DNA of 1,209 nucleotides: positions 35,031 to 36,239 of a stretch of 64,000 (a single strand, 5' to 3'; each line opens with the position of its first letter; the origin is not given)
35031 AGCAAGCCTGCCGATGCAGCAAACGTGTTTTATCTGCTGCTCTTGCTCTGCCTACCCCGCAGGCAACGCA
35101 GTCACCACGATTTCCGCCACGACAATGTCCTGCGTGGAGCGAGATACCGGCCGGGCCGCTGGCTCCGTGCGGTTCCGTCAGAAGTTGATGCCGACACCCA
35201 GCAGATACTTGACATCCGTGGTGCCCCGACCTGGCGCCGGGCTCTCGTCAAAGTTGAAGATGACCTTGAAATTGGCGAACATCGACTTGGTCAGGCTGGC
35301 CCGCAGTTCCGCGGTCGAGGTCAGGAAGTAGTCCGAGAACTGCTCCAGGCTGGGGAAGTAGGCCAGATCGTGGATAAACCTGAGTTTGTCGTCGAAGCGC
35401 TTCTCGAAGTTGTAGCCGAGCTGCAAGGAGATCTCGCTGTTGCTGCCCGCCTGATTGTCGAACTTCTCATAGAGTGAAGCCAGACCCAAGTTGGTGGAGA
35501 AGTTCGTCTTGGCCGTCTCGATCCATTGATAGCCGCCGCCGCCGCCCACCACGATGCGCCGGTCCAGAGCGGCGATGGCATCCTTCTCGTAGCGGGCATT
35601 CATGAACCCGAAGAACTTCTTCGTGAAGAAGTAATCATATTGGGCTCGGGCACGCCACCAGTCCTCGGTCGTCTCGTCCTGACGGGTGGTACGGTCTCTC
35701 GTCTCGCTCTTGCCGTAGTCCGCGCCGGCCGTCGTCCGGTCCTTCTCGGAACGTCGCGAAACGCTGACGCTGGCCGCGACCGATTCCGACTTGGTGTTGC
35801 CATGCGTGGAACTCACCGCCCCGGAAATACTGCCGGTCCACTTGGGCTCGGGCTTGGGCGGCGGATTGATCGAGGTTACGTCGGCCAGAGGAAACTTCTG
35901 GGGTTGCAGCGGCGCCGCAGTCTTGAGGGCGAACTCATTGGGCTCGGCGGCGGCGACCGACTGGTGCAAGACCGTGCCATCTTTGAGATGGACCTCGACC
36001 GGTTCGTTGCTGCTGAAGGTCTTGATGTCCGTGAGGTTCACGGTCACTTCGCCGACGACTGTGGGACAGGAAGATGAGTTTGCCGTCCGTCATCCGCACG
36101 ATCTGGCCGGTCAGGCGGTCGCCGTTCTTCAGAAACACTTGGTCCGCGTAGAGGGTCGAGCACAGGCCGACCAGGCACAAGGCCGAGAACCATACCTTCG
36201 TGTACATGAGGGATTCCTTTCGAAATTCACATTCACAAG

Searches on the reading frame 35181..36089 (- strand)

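Call 75: search_protein_families(library=pfam, proteins=[window:35181-36089:-], max_evalue=0.00001)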
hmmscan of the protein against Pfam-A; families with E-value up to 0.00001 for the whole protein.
window:35181-36089:- (303 aa): 1 family
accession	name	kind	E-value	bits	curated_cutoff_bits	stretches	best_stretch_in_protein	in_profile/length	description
PF04338.18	DUF481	-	4e-45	154.9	21.1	1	92-303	5-210/210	Protein of unknown function, DUF481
